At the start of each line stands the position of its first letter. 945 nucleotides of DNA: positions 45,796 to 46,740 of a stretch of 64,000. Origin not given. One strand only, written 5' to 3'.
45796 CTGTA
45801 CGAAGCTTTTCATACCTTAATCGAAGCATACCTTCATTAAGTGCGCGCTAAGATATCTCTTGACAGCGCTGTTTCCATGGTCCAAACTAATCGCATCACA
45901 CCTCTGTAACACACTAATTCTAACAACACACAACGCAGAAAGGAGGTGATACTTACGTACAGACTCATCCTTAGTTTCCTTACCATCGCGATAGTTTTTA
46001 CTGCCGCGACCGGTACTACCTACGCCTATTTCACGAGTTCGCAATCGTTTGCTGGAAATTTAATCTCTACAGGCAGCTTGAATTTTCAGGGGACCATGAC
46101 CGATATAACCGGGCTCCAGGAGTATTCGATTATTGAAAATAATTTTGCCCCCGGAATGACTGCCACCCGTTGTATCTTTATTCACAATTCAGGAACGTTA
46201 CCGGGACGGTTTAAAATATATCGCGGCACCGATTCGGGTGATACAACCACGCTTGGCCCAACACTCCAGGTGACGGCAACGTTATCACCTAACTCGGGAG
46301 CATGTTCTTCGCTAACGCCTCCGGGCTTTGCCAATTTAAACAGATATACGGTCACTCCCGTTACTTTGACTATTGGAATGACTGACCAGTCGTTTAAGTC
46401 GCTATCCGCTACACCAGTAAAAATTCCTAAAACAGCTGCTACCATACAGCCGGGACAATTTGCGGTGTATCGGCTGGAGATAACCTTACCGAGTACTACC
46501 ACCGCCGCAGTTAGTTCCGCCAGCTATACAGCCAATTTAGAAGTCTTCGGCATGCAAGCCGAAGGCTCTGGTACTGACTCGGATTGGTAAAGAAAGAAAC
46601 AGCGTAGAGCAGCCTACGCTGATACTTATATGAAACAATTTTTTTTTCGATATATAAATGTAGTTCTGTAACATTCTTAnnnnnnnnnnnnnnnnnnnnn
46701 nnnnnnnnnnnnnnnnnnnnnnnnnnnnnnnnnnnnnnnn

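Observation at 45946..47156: TasA/camelysin-like fibre protein paired with a dedicated SipW-type (S26B) signal peptidase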

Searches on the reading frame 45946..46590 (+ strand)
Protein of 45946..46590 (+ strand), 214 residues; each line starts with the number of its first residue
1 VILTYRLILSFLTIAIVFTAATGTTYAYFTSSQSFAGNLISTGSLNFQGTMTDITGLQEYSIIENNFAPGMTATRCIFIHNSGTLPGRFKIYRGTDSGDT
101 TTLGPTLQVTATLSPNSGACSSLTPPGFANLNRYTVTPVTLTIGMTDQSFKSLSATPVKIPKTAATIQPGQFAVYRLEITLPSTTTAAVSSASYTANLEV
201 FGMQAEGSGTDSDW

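Call 3: search_protein_families(library=pfam, proteins=[window:45946-46590:+], max_evalue=0.1)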
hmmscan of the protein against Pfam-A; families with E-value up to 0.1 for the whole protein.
window:45946-46590:+ (214 aa): 2 families
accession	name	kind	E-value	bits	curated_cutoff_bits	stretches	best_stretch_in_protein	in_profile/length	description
PF12389.13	Peptidase_M73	-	0.0058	16.9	22.5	1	10-85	9-76/196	Camelysin metallo-endopeptidase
PF05364.19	SecIII_SopE_N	-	0.048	14.2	27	0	52-98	15-61/74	Salmonella type III secretion SopE effector N-terminus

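Call 4: search_protein_families(library=ncbifam, proteins=[window:45946-46590:+], max_evalue=0.1)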
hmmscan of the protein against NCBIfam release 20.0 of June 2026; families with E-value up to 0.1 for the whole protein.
window:45946-46590:+ (214 aa): 1 family
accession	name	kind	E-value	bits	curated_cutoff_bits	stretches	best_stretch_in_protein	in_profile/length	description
TIGR04088.1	cognate_SipW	domain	0.057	13.6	19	1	12-45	2-34/34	SipW-dependent-type signal peptide-containing protein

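Call 8: find_homologous_proteins(query=window:45946-46590:+, max_evalue=0.001)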
Query window:45946-46590:+ (214 aa): 3 proteins with E <= 0.001 among 279 candidates.
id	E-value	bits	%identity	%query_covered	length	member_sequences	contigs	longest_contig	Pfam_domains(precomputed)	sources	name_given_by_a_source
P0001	3.0e-100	352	100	77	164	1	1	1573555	-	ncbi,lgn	-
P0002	4.7e-74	267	61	87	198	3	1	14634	-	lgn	-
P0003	8.2e-60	220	51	100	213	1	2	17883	-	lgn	-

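Call 9: search_solved_structures(query=window:45946-46590:+, max_evalue=10, show_alignments=2)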
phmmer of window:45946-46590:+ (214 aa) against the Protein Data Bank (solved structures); distinct sequences matched with E-value up to 10: 3.
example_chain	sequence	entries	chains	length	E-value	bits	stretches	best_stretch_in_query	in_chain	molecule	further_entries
9gm4_A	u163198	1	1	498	0.42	13.7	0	156-213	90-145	Elastase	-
8cr3_A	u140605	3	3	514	0.5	13.5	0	155-213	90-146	Pro-elastase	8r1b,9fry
8cr4_A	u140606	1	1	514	0.95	12.5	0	155-213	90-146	Pro-elastase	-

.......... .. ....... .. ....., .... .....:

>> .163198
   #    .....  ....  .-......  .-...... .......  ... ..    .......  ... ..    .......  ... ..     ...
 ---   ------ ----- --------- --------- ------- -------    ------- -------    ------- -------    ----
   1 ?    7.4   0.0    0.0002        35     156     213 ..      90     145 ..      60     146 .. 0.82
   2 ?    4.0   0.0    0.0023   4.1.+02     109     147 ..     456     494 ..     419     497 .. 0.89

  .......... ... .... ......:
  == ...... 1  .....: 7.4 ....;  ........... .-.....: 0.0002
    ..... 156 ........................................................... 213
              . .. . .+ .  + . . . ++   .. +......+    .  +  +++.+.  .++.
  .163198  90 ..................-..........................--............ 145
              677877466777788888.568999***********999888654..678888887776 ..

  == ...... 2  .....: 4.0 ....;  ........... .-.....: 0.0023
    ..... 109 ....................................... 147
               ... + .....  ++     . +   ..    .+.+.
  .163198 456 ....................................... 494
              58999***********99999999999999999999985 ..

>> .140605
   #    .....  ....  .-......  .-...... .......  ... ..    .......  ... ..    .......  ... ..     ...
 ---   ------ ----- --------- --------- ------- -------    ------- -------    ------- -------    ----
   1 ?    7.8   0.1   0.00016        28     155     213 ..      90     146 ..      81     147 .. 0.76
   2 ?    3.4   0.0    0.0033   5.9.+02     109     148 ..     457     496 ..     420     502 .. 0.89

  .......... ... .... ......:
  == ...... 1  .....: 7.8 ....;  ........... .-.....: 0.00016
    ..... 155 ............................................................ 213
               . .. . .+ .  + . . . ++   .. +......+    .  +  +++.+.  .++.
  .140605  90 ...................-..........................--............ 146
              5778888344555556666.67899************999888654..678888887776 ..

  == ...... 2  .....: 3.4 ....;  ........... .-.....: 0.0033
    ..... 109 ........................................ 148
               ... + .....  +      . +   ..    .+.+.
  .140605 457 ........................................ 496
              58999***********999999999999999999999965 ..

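Call 12: find_encoding_contigs(protein=P0002, flank=8000, max_places=3)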
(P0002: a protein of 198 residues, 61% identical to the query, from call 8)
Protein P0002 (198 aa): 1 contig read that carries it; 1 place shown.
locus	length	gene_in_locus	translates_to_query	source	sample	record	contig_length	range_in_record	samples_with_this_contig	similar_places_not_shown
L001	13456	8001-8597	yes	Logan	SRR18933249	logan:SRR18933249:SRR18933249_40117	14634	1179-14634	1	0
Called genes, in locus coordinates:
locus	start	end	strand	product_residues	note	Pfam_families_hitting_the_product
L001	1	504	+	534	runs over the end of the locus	PF01270:Glyco_hydro_8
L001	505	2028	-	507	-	PF13231:PMT_2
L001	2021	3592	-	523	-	PF00535:Glycos_transf_2, PF13641:Glyco_tranf_2_3, PF13506:Glyco_transf_21, PF13632:Glyco_trans_2_3, PF03552:Cellulose_synt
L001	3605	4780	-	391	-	PF01270:Glyco_hydro_8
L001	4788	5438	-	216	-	-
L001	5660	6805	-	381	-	PF00768:Peptidase_S11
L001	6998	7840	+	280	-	-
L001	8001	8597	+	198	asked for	-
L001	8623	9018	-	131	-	-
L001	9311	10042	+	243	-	PF03473:MOSC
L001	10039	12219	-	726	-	PF00912:Transgly, PF00905:Transpeptidase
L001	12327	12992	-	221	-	-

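Call 13: find_encoding_contigs(protein=P0003, flank=8000, max_places=3)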
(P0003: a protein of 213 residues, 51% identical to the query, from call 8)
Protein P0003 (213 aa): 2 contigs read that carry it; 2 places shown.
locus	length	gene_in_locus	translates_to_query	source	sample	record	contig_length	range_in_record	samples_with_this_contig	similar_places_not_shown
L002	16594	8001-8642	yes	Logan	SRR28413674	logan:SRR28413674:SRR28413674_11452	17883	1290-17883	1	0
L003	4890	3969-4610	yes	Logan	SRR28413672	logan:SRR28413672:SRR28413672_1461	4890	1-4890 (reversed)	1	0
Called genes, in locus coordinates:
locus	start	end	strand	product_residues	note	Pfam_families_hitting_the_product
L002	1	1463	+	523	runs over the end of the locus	PF01270:Glyco_hydro_8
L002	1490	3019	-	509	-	PF13231:PMT_2 (weak)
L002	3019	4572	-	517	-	PF00535:Glycos_transf_2, PF13641:Glyco_tranf_2_3, PF13506:Glyco_transf_21, PF13632:Glyco_trans_2_3, PF03552:Cellulose_synt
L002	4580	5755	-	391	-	PF01270:Glyco_hydro_8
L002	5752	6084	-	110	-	-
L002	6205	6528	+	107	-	-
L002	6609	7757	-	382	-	PF00768:Peptidase_S11, PF13354:Beta-lactamase2 (weak)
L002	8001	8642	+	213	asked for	-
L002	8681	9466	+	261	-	PF00717:Peptidase_S24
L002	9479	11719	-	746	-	PF00912:Transgly, PF00905:Transpeptidase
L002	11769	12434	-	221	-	-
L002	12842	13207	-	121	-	PF04977:DivIC (weak)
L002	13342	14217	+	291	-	PF02899:Phage_int_SAM_1, PF13495:Phage_int_SAM_4 (weak), PF00589:Phage_integrase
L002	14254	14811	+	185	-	PF01195:Pept_tRNA_hydro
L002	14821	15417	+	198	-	-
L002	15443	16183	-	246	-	PF04203:Sortase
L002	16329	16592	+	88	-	?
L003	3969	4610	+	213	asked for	-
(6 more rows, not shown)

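Call 28: search_protein_representatives(alignment_id=A1)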
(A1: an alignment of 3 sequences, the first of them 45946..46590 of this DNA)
Query: 3 sequences, 213 profile positions. Proteins with E-value up to 0.001 (for the whole library): 367; up to 1e-10: 12; up to 1e-30: 7. The best 150 are listed.
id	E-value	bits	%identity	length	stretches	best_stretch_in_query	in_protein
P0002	1.4e-108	377.9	-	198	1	16-213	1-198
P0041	1.4e-46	175.3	-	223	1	6-213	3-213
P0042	1.3e-43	165.6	-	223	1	6-213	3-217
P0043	3.6e-42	160.8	-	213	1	6-213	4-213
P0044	1.3e-41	159.0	-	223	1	6-210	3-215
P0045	2.3e-34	135.3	-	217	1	6-208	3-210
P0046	2.6e-32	128.6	-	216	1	6-213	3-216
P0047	5.3e-24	101.5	-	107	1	134-212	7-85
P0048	2.5e-21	92.8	-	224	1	6-207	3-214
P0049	1.4e-13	67.4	-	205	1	6-207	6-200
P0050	5.0e-11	59.1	-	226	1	6-203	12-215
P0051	5.5e-11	58.9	-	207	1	12-198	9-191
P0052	2.8e-10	56.6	-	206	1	6-203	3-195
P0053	3.4e-10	56.3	-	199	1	5-206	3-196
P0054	3.7e-10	56.2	-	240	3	7-57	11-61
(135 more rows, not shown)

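Call 30: search_protein_families(library=pfam, alignment_id=A3, max_evalue=0.01)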
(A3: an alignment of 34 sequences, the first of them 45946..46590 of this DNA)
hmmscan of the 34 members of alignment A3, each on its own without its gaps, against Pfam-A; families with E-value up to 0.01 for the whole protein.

A. member 1, window:45946-46590:+ (214 aa): 1 family
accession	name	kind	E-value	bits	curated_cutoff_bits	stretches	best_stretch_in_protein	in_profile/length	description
PF12389.13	Peptidase_M73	-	0.0058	16.9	22.5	0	10-85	9-76/196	Camelysin metallo-endopeptidase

B. families by the number of members that match (of 34 scanned): 2 families
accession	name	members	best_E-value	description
PF12389.13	Peptidase_M73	25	4.3e-19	Camelysin metallo-endopeptidase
PF06030.18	WxLIP_PGBD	1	0.0068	WxL Interacting Protein, peptidoglycan binding domain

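Call 31: search_protein_families(library=ncbifam, alignment_id=A3, max_evalue=0.01)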
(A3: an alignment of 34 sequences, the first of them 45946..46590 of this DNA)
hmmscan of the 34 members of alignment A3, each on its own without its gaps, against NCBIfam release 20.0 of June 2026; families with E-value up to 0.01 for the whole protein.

A. member 1, window:45946-46590:+ (214 aa): 0 families

B. families by the number of members that match (of 34 scanned): 7 families
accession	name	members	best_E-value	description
TIGR04088.1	cognate_SipW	22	3e-12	SipW-dependent-type signal peptide-containing protein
TIGR04090.1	exp_by_SipW_IV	19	9.3e-09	BsaA family SipW-dependent biofilm matrix protein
NF046066.1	BioflmMtrxTasA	17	2.9e-11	biofilm matrix protein TasA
TIGR04089.1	exp_by_SipW_III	2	0.0082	alternate-type signal peptide domain-containing protein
NF012200.0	choice_anch_D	1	0.00015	choice-of-anchor D domain-containing protein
TIGR05002.1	NxxGxxAF_repeat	1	0.00017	choice-of-anchor tandem repeat NxxGxxAF-containing protein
NF050142.1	PG1828_fam_lipo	1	0.0037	PG1828 family lipoprotein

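Call 32: search_solved_structures(query=A3, max_evalue=1, show_alignments=3)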
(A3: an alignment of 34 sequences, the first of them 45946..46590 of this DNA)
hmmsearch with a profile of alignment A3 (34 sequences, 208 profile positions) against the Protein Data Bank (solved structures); distinct sequences matched with E-value up to 1: 21.
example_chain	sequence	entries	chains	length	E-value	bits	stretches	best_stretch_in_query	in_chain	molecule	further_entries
8aur_A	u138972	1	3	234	2.4e-06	30.8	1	32-82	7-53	Major biofilm matrix component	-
5of1_A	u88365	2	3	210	3.3e-06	30.3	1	32-82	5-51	Spore coat-associated protein N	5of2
9sj2_C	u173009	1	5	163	0.046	16.8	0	42-105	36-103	AbpX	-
6fvi_A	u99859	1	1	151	0.1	15.7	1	55-85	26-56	Centrosomal protein of 192 kDa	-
7d30_A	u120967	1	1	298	0.11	15.6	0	44-92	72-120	sybody fusion of MR17-SR31 with a GS linker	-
8jx2_H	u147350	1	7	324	0.31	14.1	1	54-140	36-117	alpha hemolysin fused with spy-tag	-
8jx3_H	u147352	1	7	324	0.31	14.1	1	54-140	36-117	alpha hemolysin fused with spy-tag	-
7c8w_A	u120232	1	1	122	0.34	14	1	44-91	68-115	Synthetic nanobody MR17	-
3m4d_A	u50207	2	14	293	0.39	13.8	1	54-138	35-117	Alpha-hemolysin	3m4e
4p24_A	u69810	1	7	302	0.39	13.8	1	54-137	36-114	Alpha-hemolysin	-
21gf_A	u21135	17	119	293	0.4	13.7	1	54-137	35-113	Alpha-hemolysin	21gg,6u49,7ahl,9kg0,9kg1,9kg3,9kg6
4u6v_A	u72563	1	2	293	0.4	13.7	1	54-137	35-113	Alpha-hemolysin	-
3anz_A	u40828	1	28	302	0.42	13.7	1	54-137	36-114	Alpha-hemolysin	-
9shr_A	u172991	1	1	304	0.42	13.7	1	54-137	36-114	Alpha-hemolysin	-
6u3t_A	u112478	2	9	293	0.46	13.5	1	57-137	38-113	Alpha-hemolysin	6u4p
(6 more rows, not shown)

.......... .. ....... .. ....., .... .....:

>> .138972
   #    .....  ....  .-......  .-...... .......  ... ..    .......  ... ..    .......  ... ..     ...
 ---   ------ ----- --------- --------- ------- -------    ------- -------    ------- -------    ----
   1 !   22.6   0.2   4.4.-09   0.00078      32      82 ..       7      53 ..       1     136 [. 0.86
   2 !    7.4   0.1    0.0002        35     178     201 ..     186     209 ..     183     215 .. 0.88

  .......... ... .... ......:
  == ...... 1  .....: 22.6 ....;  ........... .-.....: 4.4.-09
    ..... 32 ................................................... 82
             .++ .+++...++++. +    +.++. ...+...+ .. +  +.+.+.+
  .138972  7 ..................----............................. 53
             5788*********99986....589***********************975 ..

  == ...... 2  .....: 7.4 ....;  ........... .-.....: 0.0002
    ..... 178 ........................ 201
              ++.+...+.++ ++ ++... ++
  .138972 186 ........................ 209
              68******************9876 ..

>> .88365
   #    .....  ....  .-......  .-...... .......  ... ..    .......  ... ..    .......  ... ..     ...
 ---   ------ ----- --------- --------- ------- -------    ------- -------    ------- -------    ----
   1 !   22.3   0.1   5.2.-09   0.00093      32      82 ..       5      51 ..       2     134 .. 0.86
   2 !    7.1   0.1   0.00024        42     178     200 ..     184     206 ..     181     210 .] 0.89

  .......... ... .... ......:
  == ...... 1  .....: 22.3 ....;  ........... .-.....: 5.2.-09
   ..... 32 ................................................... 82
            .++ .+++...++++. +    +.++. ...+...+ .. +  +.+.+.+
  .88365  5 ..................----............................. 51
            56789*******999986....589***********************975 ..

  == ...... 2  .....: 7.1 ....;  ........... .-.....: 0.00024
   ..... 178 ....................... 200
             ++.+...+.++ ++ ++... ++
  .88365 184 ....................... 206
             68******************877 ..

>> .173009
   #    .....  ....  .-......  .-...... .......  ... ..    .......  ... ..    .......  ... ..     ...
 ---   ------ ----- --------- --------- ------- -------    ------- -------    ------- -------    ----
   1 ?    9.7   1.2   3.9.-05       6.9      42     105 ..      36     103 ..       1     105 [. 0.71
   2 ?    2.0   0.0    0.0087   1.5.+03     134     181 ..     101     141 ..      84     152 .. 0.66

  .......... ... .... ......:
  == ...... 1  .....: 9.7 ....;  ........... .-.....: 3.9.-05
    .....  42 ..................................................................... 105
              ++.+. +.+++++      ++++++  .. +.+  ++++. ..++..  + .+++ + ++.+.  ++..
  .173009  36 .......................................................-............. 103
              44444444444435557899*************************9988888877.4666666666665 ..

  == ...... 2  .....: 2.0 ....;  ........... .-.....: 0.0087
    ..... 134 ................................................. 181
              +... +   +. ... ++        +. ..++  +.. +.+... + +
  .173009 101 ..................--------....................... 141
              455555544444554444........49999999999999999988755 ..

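Call 42: find_related_loci(query=A1, collection=genome_contigs, flank=6000)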
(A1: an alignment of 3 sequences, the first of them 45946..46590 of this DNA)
Query A1 (214 aa) in genome_contigs; peptide patterns used: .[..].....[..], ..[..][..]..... (x = any residue, [..] = any of these).
184 stretches matched a pattern; 1 encode a relative of the query (tblastn E <= 1e-3); 1 distinct loci.
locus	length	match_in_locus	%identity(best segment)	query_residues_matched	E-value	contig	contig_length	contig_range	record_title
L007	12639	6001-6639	62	1-214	4e-83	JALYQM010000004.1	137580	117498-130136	MAG: bacterium isolate MDV bin63 SD1454-56_k127_2051223, whole genome shotgun sequence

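Call 44: predict_structure(alignment_id=A3)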
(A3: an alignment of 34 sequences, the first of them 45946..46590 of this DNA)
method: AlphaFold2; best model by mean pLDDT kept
length: 214 residues; sequences in the alignment: 34
mean_pLDDT: 86.2   pTM: 0.78
mean pLDDT of the five models: 86.2, 85.5, 84.8, 84.4, 83.4
residues with pLDDT >= 90: 152; 70-90: 19; 50-70: 30; < 50: 13
segments of 3 or more residues with pLDDT < 50: 18-28
pLDDT, mean of each block of 10 residues (from residue 1): 62 55 44 54 83 94 91 97 96 95 97 96 93 97 97 94 95 98 94 94 90 75
secondary structure, 60 per line:
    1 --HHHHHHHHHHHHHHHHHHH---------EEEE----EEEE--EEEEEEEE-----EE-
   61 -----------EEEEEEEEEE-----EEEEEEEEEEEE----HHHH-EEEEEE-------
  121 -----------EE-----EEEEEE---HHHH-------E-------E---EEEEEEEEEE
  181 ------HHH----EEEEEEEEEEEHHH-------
elements in order: H3-21 E31-34 E39-42 E45-52 E72-81 E87-98 H103-106 E108-113 E139-144 H148-151 E171-180 E194-204

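Call 46: fold_search(model_id=the predicted structure, library=pdb)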
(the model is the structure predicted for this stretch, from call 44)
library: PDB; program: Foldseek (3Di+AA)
matches with E <= 10: 978; with E <= 0.001: 1
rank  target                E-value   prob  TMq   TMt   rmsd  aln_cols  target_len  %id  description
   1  8aur_A                3.0e-05  1.00  0.38  0.35  13.0       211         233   15  Cryo-EM structure of a TasA fibre (released 2022-11-30)
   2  8k2m                  6.6e-03  0.84  0.30  0.13  10.1       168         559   15  Crystal structure of Group 4 Monosaccharide-releasing beta-N-acetylgalactosaminidase NgaP2 from Paenibacillus sp. TS12 i (released 2024-04-24)
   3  6fvi                  8.3e-03  0.99  0.31  0.45  11.3       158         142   11  ASH / PapD-like domain of human CEP192 (PapD-like domain 7) (released 2019-03-20)
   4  5fqg_A                9.3e-03  0.95  0.34  0.14  10.2       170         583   10  The details of glycolipid glycan hydrolysis by the structural analysis of a family 123 glycoside hydrolase from Clostr (released 2016-03-30)
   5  5fqe_A                9.9e-03  0.91  0.32  0.13  10.1       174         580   10  The details of glycolipid glycan hydrolysis by the structural analysis of a family 123 glycoside hydrolase from Clostr (released 2016-03-30)
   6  3vu1_A                1.2e-02  0.25  0.19  0.11  17.6       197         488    8  Crystal structure of the C-terminal globular domain of oligosaccharyltransferase (PhAglB-L, O74088_PYRHO) from Pyrococ (released 2013-01-23)
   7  5fqf_A                1.3e-02  0.93  0.34  0.14  10.1       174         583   10  The details of glycolipid glycan hydrolysis by the structural analysis of a family 123 glycoside hydrolase from Clostr (released 2016-03-30)
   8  5fr0                  1.5e-02  0.90  0.34  0.14   9.9       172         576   10  The details of glycolipid glycan hydrolysis by the structural analysis of a family 123 glycoside hydrolase from Clostrid (released 2016-03-30)
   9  2xon_L                1.5e-02  0.89  0.27  0.36   6.9       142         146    6  Structure of TmCBM61 in complex with beta-1,4-galactotriose at 1.4 A resolution (released 2010-09-08)
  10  2gnb_B                1.5e-02  0.63  0.29  0.28  11.6       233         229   10  EDTA-treated (2 weeks) P. angolensis lectin (released 2006-07-25)
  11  5fqe_B                1.6e-02  0.89  0.33  0.14   9.9       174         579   10  The details of glycolipid glycan hydrolysis by the structural analysis of a family 123 glycoside hydrolase from Clostr (released 2016-03-30)
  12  8k2f                  1.8e-02  0.85  0.34  0.16  10.2       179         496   10  Crystal structure of Group 1 oligosaccharide-releasing beta-N-acetylgalactosaminidase NgaCa from Cohnella abietis, apo 1 (released 2024-04-24)
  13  2zag_A                2.0e-02  0.30  0.19  0.12  15.0       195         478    9  Crystal structure of the SeMet-substituted soluble domain of STT3 from P. furiosus (released 2007-12-11)
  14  2zai_C                2.2e-02  0.30  0.20  0.12  17.1       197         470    8  Crystal structure of the soluble domain of STT3 from P. furiosus (released 2007-12-11)
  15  7ueg_A                2.3e-02  0.90  0.36  0.41  12.3       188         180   13  Cryo-EM of bundling pili from Pyrobaculum calidifontis (released 2022-06-29)
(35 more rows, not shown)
